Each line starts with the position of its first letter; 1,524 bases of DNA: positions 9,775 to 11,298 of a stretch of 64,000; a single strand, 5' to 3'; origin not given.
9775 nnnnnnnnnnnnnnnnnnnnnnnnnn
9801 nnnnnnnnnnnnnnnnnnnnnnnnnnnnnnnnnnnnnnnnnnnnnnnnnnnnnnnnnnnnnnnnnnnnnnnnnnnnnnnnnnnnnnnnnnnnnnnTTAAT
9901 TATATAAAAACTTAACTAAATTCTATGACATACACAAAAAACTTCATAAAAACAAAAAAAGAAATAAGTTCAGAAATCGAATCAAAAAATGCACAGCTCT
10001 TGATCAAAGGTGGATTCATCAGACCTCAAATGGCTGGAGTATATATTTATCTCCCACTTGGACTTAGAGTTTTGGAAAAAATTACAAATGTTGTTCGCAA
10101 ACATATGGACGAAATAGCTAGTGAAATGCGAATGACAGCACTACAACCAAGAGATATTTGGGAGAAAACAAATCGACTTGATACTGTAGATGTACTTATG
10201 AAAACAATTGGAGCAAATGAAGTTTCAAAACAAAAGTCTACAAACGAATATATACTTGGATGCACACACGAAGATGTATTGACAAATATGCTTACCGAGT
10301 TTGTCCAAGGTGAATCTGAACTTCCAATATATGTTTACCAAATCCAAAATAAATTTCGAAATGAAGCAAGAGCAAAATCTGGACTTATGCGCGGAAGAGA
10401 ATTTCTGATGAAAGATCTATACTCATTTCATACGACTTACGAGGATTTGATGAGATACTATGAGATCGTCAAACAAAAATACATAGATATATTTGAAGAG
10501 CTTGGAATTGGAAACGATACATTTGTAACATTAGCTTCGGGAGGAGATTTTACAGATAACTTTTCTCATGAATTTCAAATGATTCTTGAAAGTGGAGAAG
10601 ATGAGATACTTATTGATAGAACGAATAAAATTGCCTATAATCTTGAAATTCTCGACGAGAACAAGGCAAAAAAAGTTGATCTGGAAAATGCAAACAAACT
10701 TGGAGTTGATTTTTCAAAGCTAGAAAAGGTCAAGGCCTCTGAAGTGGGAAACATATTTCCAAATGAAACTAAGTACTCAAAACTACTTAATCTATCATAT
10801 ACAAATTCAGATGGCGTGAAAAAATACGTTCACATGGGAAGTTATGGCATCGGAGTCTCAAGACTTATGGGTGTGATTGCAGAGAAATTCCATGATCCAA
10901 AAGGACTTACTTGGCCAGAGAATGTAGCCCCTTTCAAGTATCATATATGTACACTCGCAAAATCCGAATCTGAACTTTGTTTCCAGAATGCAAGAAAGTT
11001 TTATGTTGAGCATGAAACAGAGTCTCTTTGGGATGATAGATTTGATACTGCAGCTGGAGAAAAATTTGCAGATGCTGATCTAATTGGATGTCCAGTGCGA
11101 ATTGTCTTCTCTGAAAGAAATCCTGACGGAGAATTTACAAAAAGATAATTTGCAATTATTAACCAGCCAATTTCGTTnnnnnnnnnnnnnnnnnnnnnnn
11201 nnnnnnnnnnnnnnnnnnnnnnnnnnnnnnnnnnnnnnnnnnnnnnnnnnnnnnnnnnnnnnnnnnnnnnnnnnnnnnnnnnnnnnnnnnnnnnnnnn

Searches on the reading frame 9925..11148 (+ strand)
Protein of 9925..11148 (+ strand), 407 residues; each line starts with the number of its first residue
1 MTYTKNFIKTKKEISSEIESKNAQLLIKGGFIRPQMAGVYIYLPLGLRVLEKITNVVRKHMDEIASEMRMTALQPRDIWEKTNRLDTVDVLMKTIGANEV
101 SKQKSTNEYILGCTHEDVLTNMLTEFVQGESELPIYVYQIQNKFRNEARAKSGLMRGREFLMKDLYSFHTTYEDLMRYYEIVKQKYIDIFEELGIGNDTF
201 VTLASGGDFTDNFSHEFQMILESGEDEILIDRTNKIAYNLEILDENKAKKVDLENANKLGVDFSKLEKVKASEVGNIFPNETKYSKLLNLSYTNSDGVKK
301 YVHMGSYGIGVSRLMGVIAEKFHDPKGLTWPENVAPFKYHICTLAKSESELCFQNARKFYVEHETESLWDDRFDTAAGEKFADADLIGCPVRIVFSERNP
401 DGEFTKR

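Call 9: search_protein_families(library=pfam, proteins=[window:9925-11148:+], max_evalue=0.01)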
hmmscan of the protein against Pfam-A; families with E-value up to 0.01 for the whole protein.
window:9925-11148:+ (407 aa): 1 family
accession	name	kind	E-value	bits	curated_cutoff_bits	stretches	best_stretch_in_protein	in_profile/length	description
PF00587.30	tRNA-synt_2b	-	2.9e-28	99.6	29.3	1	103-321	5-178/179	tRNA synthetase class II core domain (G, H, P, S and T)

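Call 10: find_homologous_proteins(query=window:9925-11148:+, max_evalue=1e-20)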
Query window:9925-11148:+ (407 aa): 8000 proteins with E <= 1e-20 among 8000 candidates; the best 120 are listed.
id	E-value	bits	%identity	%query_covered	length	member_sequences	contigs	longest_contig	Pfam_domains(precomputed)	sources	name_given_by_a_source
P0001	7.3e-272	919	100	100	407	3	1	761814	PF00587.31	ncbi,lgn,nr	ncbi:prolyl-tRNA synthetase [bacterium]|nr:MAG: prolyl-tRNA synthetase [bacterium]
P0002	7.6e-180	616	67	100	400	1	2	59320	PF00587.31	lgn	-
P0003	2.5e-176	605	69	98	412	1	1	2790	PF03129.26,PF00587.31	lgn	-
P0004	2.4e-174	598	68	98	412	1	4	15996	PF03129.26,PF00587.31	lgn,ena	-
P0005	2.3e-168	578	65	98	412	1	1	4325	PF00587.31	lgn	-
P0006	1.0e-165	570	64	98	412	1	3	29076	PF03129.26,PF00587.31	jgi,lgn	jgi:prolyl-tRNA synthetase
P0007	8.5e-157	540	61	98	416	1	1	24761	PF03129.26,PF00587.31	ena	-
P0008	4.5e-156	538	62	96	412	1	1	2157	PF03129.26,PF00587.31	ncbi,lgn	-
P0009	2.9e-153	529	62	98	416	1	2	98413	PF03129.26,PF00587.31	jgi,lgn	jgi:prolyl-tRNA synthetase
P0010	4.8e-153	528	60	98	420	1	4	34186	PF03129.26,PF00587.31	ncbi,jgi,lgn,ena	ncbi:MAG: aminoacyl--tRNA ligase-related protein [bacterium]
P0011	1.0e-150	520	59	98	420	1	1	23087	PF03129.26,PF00587.31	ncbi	ncbi:MAG: aminoacyl--tRNA ligase-related protein [bacterium]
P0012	7.6e-149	514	58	98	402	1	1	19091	PF03129.26,PF00587.31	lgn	-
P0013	5.9e-148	511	58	98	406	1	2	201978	PF03129.26,PF00587.31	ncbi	-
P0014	3.9e-144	499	58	98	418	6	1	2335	PF03129.26,PF00587.31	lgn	-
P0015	4.1e-144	499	59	98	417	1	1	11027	PF03129.26,PF00587.31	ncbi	-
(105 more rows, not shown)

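Call 11: find_encoding_contigs(protein=window:9925-11148:+, flank=5000, max_places=6)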
Protein window:9925-11148:+ (407 aa): no gene with exactly this product is on record in the collection.

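Call 12: find_related_loci(query=window:9925-11148:+, collection=genome_contigs, flank=6000)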
Query window:9925-11148:+ (407 aa) in genome_contigs; peptide patterns used: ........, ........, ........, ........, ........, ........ (x = any residue, [..] = any of these).
82 stretches matched a pattern; 37 encode a relative of the query (tblastn E <= 1e-3); 37 distinct loci.
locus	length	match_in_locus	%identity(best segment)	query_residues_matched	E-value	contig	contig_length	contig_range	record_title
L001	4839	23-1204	52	1-404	5e-124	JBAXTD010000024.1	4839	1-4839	MAG: bacterium isolate ELA626 MAG626_24, whole genome shotgun sequence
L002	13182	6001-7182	50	1-404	2e-119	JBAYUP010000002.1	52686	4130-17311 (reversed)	MAG: Candidatus Paceibacterota bacterium isolate SO_2016_LW3_38 scaffold00926_LW162_2016, whole genome shotgun sequence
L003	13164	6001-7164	51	1-399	2e-116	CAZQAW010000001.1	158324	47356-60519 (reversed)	MAG TPA_asm: uncultured Candidatus Saccharibacteria bacterium isolate SRP286056_co1_162 genome assembly, contig: NODE_57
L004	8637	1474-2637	50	1-399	3e-115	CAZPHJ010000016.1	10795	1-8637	MAG TPA_asm: uncultured Candidatus Saccharibacteria bacterium isolate SRP278252_co1_146 genome assembly, contig: NODE_11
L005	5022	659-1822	50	1-399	4e-115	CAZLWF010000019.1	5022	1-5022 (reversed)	MAG TPA_asm: uncultured Candidatus Saccharibacteria bacterium isolate SRP278252_co2_214 genome assembly, contig: NODE_36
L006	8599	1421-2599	49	1-404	9e-115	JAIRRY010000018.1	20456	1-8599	MAG: Candidatus Nomurabacteria bacterium isolate Ct408_bin148 k119_2657874, whole genome shotgun sequence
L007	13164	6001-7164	50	1-399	5e-114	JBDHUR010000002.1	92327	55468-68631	MAG: Candidatus Paceibacteria bacterium isolate AS-MESO-3CA.210 NODE_891_length_92327_cov_5.763176, whole genome shotgun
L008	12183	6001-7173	48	1-403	9e-113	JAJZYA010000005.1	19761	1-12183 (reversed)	MAG: bacterium isolate TL1-5.bin107 NODE_3263_length_19761_cov_1.260823, whole genome shotgun sequence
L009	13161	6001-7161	48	1-399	1e-112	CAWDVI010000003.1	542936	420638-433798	MAG: uncultured bacterium isolate MFD05684.bin.2.43 genome assembly, contig: contig_72423, whole genome shotgun sequence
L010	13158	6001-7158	49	1-398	5e-112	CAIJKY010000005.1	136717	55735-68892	uncultured bacterium isolate MJ-time_bin-4697 genome assembly, contig: bin-4697:05/17, whole genome shotgun sequence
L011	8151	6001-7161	47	1-399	2e-111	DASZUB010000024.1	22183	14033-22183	MAG TPA_asm: Candidatus Saccharimonadales bacterium isolate SMAG_U6092 k141_999032, whole genome shotgun sequence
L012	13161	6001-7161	47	1-399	2e-111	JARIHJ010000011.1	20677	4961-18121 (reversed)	MAG: Candidatus Saccharibacteria bacterium isolate CullarsAll.DT.35 k141_79044, whole genome shotgun sequence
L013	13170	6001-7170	47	1-402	3e-110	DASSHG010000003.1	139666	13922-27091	MAG TPA_asm: Candidatus Saccharimonadales bacterium isolate SMAG_U1053 k141_786852, whole genome shotgun sequence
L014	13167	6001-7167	47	7-407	1e-109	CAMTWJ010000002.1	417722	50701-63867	MAG: uncultured Candidatus Saccharibacteria bacterium isolate G02_MAG_00014 genome assembly, contig: G02_MAG_00014_00000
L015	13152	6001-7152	48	1-398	1e-109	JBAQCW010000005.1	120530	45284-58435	MAG: Candidatus Nanogingivalis sp. isolate MFD10548_ilm_asm_bin38 k127_135878, whole genome shotgun sequence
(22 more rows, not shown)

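Call 13: find_encoding_contigs(protein=P0002, flank=6000, max_places=3)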
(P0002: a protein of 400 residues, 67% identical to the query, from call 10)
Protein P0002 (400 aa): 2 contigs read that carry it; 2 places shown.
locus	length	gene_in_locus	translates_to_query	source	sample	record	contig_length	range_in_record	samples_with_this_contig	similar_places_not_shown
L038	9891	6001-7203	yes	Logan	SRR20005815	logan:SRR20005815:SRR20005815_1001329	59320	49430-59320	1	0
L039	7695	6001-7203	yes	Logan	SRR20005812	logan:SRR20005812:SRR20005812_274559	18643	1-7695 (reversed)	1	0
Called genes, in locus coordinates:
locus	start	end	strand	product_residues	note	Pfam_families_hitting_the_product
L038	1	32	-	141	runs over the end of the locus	PF00210:Ferritin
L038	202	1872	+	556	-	-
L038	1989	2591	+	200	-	-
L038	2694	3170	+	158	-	-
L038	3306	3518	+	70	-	-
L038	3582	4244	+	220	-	-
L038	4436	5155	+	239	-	PF03167:UDG (weak)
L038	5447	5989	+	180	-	-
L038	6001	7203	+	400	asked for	PF00587:tRNA-synt_2b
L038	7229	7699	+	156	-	-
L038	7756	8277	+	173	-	PF06185:YecM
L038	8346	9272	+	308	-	PF00251:Glyco_hydro_32N (faint)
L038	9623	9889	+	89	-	?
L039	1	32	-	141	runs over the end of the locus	PF00210:Ferritin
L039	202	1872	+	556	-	-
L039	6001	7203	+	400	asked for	PF00587:tRNA-synt_2b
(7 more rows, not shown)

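Call 14: find_encoding_contigs(protein=P0004, flank=6000, max_places=3)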
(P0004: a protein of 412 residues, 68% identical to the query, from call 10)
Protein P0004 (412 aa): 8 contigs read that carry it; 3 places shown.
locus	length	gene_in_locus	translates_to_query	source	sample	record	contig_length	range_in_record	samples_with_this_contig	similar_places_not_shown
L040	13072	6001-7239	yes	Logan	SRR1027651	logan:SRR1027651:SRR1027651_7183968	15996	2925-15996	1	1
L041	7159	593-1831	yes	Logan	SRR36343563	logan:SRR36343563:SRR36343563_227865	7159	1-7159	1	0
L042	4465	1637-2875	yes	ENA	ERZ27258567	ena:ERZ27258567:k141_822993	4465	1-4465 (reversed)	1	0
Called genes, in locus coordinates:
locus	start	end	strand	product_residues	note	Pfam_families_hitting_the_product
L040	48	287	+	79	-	PF03840:SecG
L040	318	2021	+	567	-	PF00496:SBP_bac_5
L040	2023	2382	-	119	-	PF01592:NifU_N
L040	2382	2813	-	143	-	PF00825:Ribonuclease_P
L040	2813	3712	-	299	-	PF17773:UPF0176_N, PF00581:Rhodanese, PF12368:Rhodanese_C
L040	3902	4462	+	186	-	-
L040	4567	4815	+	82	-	-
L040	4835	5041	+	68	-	-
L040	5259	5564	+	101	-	-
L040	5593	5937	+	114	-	PF01588:tRNA_bind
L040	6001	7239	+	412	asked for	PF00587:tRNA-synt_2b, PF03129:HGTP_anticodon (weak)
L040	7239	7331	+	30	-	-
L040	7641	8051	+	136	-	-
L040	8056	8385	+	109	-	-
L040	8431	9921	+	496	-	PF02934:GatB_N, PF02637:GatB_Yqey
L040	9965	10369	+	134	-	-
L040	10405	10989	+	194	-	PF07638:Sigma70_ECF, PF04542:Sigma70_r2, PF08281:Sigma70_r4_2, PF04545:Sigma70_r4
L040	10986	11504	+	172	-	-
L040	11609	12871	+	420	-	PF00082:Peptidase_S8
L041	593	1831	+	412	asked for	PF00587:tRNA-synt_2b, PF03129:HGTP_anticodon (weak)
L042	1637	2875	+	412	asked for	PF00587:tRNA-synt_2b, PF03129:HGTP_anticodon (weak)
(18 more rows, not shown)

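Call 15: find_encoding_contigs(protein=P0006, flank=6000, max_places=3)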
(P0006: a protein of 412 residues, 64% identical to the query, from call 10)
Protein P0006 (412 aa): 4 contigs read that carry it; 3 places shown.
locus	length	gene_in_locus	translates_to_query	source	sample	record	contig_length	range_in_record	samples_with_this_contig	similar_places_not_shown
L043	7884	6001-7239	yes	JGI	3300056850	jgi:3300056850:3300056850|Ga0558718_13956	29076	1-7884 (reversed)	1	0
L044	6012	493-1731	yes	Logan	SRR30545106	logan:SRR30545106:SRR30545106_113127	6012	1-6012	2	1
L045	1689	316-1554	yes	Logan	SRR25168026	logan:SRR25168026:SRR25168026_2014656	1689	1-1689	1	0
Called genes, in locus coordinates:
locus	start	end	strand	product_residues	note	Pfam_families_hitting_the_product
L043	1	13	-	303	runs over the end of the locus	PF17773:UPF0176_N, PF00581:Rhodanese, PF12368:Rhodanese_C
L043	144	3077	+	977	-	-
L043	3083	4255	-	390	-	PF05496:RuvB_N, PF00004:AAA, PF16193:AAA_assoc_2, PF12002:MgsA_C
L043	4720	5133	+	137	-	PF00436:SSB, PF11325:DUF3127 (faint)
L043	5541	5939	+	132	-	PF04480:DUF559, PF18741:MTES_1575 (weak)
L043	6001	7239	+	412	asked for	PF00587:tRNA-synt_2b, PF03129:HGTP_anticodon (weak)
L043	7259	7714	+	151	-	-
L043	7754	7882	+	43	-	?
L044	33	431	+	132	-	PF04480:DUF559, PF18741:MTES_1575 (weak)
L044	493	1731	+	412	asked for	PF00587:tRNA-synt_2b, PF03129:HGTP_anticodon (weak)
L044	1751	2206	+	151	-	-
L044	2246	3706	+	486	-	PF02934:GatB_N, PF02637:GatB_Yqey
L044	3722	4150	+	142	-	-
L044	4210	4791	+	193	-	PF07638:Sigma70_ECF (weak), PF04542:Sigma70_r2, PF08281:Sigma70_r4_2, PF04545:Sigma70_r4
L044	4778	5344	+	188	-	-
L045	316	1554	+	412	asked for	PF00587:tRNA-synt_2b, PF03129:HGTP_anticodon (weak)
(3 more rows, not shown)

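Call 27: find_encoding_contigs(protein=P0007, flank=6000, max_places=2)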
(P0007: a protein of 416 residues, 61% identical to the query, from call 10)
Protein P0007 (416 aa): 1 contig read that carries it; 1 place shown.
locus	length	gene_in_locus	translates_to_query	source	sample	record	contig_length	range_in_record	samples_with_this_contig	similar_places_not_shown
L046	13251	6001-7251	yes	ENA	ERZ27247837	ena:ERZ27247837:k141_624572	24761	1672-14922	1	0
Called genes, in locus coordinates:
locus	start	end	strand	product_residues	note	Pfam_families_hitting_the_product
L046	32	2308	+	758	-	PF17936:Big_6, PF19077:Big_13 (faint), PF16389:DUF4998 (faint), PF00041:fn3 (faint)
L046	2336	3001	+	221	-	PF00160:Pro_isomerase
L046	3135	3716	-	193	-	PF01351:RNase_HII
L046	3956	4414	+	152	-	PF02590:SPOUT_MTase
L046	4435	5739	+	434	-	PF06723:MreB_Mbl (faint), PF06277:EutA (weak), PF14450:FtsA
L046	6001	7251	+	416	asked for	PF00587:tRNA-synt_2b, PF03129:HGTP_anticodon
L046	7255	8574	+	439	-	PF13489:Methyltransf_23 (weak), PF05175:MTS, PF02353:CMAS (weak), PF02475:TRM5-TYW2_MTfase (weak), PF03602:Cons_hypoth95, PF06325:PrmA, PF13847:Methyltransf_31, PF13649:Methyltransf_25, +6 more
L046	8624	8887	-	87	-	-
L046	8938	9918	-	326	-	PF13379:NMT1_2, PF09084:NMT1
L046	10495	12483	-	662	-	PF00664:ABC_membrane, PF02463:SMC_N, PF00005:ABC_tran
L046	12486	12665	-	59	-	-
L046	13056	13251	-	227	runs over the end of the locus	-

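Call 28: find_encoding_contigs(protein=P0009, flank=6000, max_places=2)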
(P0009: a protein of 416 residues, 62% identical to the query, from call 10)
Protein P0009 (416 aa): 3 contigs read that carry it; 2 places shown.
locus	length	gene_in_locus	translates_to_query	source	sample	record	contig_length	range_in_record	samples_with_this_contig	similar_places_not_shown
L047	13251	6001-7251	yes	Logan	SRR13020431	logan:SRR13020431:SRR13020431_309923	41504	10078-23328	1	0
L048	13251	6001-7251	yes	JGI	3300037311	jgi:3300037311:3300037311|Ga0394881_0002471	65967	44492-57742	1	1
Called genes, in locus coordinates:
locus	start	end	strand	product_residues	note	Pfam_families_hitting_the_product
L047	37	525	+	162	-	-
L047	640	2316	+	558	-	PF06418:CTP_synth_N, PF00117:GATase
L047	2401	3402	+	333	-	PF13535:ATP-grasp_4 (faint), PF02655:ATP-grasp_3, PF07478:Dala_Dala_lig_C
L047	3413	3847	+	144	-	PF00583:Acetyltransf_1, PF13673:Acetyltransf_10 (weak), PF13508:Acetyltransf_7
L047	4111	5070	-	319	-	PF02016:Peptidase_S66, PF17676:Peptidase_S66C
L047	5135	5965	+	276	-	PF02739:5_3_exonuc_N, PF01367:5_3_exonuc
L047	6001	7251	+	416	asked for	PF00587:tRNA-synt_2b, PF03129:HGTP_anticodon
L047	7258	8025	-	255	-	PF01040:UbiA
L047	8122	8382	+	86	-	PF25213:HVO_A0261_N (weak), PF17782:WHD_DprA (weak), PF12840:HTH_20, PF01022:HTH_5, PF13412:HTH_24 (faint), PF12802:MarR_2 (weak), PF09339:HTH_IclR (weak)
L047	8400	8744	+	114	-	PF00085:Thioredoxin, PF13098:Thioredoxin_2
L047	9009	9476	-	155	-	PF00583:Acetyltransf_1, PF13420:Acetyltransf_4, PF13673:Acetyltransf_10, PF13508:Acetyltransf_7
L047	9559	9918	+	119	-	PF08818:DUF1801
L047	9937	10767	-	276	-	PF02585:PIG-L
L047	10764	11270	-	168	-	-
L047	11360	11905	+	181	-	PF23477:zf_Tbcl_2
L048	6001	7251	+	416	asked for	PF00587:tRNA-synt_2b, PF03129:HGTP_anticodon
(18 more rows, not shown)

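Call 29: find_encoding_contigs(protein=P0005, flank=6000, max_places=2)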
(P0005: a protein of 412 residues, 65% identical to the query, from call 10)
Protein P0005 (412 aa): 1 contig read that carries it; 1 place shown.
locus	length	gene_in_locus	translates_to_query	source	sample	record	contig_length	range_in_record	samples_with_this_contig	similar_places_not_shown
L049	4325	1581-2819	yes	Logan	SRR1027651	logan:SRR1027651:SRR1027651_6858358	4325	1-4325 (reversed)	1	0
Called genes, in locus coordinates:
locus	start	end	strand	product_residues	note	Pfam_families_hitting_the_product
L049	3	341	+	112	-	?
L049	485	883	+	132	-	PF00436:SSB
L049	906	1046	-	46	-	-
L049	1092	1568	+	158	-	PF18931:DUF5680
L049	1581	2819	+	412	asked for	PF00587:tRNA-synt_2b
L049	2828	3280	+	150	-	-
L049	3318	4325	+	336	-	?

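Call 48: find_encoding_contigs(protein=P0003, flank=3000, max_places=2)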
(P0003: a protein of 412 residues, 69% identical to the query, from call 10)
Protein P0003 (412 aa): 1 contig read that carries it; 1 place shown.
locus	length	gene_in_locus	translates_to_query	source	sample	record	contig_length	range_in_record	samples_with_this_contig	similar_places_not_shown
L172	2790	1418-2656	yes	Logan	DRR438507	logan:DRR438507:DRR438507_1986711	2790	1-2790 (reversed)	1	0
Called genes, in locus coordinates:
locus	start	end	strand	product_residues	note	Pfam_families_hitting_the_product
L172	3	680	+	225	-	?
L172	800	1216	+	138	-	PF00436:SSB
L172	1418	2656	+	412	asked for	PF00587:tRNA-synt_2b, PF03129:HGTP_anticodon (weak)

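Call 49: find_encoding_contigs(protein=P0008, flank=3000, max_places=2)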
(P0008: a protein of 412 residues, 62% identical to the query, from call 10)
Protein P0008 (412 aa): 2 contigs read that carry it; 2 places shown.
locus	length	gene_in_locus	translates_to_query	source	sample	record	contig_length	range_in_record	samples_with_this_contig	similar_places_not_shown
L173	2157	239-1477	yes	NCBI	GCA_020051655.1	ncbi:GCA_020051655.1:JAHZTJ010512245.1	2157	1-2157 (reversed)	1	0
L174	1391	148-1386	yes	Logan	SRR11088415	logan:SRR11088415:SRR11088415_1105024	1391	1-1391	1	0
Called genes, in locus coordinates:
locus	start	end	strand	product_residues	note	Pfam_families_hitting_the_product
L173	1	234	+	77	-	?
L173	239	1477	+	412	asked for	PF00587:tRNA-synt_2b, PF03129:HGTP_anticodon (weak)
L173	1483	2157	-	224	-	?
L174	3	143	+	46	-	?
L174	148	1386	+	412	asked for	PF00587:tRNA-synt_2b, PF03129:HGTP_anticodon (weak)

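Call 84: search_protein_families(library=pfam, proteins=[L038:5447-5989:+, L038:4436-5155:+, L040:5593-5937:+, L049:1092-1568:+], max_evalue=1)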
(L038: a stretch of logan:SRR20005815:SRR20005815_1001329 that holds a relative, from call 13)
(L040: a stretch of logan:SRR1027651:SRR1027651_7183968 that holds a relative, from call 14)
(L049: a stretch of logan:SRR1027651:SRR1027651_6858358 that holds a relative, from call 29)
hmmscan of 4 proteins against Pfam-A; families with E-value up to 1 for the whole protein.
L038:5447-5989:+ (180 aa): 1 family
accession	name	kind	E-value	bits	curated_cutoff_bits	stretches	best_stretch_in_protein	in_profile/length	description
PF18046.7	FKBP26_C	-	0.035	14.7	27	1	95-123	36-64/72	FKBP26_C-terminal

L038:4436-5155:+ (239 aa): 1 family
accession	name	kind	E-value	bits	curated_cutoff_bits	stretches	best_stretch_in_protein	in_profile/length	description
PF03167.25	UDG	-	2.2e-06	28.2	24.3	1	52-223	5-120/141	Uracil DNA glycosylase superfamily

L040:5593-5937:+ (114 aa): 1 family
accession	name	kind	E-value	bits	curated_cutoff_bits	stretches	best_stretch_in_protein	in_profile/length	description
PF01588.26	tRNA_bind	-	1.4e-10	41.6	27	1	14-103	1-89/96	Putative tRNA binding domain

L049:1092-1568:+ (158 aa): 1 family
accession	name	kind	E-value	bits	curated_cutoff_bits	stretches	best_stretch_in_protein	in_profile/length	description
PF18931.5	DUF5680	-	1.7e-21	77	25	1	49-155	1-104/104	Domain of unknown function (DUF5680)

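Call 86: search_protein_families(library=ncbifam, proteins=[window:9925-11148:+], max_evalue=0.01)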
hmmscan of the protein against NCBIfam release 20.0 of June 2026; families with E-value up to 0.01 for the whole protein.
window:9925-11148:+ (407 aa): 8 families
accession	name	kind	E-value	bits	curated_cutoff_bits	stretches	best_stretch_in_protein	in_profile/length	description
NF006625.0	PRK09194.1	equivalog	9.5e-109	364.8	558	2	1-251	1-244/559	proline--tRNA ligase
TIGR00409.1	proS_fam_II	equivalog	1.3e-103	347.8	306.7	2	1-253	1-246/568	proline--tRNA ligase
NF008979.1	PRK12325.1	exception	9.3e-97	324.6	550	1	1-399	1-408/437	proline--tRNA ligase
TIGR00408.1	proS_fam_I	equivalog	2.3e-25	89.4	437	2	35-195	26-187/475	proline--tRNA ligase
NF003211.1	PRK04173.1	equivalog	6.6e-10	38.4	312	1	104-394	159-421/454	glycine--tRNA ligase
TIGR00389.1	glyS_dimeric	equivalog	1.9e-08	33.3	243.3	1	130-191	179-240/565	glycine--tRNA ligase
TIGR00414.1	serS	equivalog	1.1e-06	28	301.65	1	103-196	222-317/418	serine--tRNA ligase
NF003068.0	PRK03991.1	equivalog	1.1e-05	24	484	1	122-263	296-449/613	threonine--tRNA ligase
